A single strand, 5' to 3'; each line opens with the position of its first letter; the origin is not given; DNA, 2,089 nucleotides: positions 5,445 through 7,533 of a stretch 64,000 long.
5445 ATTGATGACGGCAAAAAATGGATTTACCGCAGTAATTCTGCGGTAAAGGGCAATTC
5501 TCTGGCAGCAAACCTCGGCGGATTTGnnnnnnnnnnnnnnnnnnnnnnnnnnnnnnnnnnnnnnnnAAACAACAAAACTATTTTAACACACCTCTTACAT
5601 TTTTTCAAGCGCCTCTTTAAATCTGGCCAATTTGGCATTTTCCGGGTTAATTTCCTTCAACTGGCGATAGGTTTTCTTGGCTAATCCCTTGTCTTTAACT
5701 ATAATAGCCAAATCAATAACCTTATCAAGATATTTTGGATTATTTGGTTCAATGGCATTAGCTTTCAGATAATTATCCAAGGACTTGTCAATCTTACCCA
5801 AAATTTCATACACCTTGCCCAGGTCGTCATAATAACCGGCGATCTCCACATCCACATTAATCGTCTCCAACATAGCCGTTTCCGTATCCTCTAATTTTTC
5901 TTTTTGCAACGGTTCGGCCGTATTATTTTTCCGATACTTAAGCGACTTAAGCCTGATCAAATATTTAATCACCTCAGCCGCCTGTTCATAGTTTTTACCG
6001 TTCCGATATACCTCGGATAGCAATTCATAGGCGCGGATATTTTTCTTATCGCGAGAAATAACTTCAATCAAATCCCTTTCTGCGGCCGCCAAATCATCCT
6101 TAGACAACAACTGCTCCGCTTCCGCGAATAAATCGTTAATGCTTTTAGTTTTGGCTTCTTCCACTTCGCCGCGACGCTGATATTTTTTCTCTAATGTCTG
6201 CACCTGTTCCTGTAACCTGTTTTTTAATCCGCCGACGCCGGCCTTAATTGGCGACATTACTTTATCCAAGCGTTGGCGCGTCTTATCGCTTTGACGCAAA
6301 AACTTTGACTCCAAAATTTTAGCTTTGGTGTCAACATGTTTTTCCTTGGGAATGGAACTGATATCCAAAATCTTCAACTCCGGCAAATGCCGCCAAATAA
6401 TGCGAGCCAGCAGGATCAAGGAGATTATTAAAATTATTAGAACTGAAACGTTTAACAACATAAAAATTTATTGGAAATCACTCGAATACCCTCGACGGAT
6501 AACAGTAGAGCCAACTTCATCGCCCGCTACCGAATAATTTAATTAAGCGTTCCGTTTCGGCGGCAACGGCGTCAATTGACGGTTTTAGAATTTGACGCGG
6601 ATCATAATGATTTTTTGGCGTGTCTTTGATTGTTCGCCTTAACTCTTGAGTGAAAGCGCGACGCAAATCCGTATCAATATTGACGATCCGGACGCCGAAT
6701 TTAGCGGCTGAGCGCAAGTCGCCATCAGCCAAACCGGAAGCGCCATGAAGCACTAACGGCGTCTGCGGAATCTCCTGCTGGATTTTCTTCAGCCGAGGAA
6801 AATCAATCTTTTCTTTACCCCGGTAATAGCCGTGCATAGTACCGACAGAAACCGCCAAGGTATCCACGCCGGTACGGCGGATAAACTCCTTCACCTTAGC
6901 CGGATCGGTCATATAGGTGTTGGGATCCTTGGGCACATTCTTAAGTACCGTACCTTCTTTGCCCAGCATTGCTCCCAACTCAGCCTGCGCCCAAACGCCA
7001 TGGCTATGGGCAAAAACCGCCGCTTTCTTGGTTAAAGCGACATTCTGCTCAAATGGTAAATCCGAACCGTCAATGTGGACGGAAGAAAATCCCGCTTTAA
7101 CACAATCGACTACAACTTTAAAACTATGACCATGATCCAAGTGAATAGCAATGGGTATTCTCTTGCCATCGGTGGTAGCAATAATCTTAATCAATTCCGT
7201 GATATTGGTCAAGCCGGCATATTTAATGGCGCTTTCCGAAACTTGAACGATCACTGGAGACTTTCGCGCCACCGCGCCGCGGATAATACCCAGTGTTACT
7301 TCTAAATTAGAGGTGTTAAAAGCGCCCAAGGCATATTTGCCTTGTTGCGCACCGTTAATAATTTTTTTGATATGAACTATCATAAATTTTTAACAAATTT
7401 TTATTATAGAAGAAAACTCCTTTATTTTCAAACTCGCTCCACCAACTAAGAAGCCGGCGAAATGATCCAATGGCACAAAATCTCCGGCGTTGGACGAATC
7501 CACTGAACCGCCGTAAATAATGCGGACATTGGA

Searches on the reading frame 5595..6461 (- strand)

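Call 74: search_protein_families(library=pfam, proteins=[window:5595-6461:-], max_evalue=0.001)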
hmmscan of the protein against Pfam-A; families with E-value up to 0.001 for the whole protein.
window:5595-6461:- (288 aa): 4 families
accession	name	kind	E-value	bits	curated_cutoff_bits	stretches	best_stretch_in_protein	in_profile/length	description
PF13181.12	TPR_8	-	3e-07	30.5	25.7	0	209-241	2-34/34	Tetratricopeptide repeat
PF23914.1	TPR_CcmH_CycH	-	1.2e-06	28.9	42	0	120-168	99-147/158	Cytochrome c-type biogenesis protein H TPR domain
PF07719.23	TPR_2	-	2.8e-05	24.4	27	0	209-241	2-34/34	Tetratricopeptide repeat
PF13431.12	TPR_17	-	7.8e-05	23.1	24.4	0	133-161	4-32/34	Tetratricopeptide repeat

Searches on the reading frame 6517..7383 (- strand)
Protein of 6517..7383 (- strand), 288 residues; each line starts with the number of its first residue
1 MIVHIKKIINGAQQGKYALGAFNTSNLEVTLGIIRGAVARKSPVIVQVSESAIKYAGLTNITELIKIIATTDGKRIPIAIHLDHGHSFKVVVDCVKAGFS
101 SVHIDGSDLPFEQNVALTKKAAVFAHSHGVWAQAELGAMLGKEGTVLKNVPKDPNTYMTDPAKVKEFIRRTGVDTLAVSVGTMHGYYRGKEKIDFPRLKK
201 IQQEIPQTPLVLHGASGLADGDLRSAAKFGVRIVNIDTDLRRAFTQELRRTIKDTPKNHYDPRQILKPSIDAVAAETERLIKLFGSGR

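Call 74: search_protein_families(library=pfam, proteins=[window:6517-7383:-], max_evalue=0.001)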
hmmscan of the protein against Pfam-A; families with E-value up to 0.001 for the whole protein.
window:6517-7383:- (288 aa): 1 family
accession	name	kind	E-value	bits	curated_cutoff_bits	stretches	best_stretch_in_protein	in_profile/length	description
PF01116.26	F_bP_aldolase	-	1.4e-87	294.2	25.5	1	4-286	2-274/277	Fructose-bisphosphate aldolase class-II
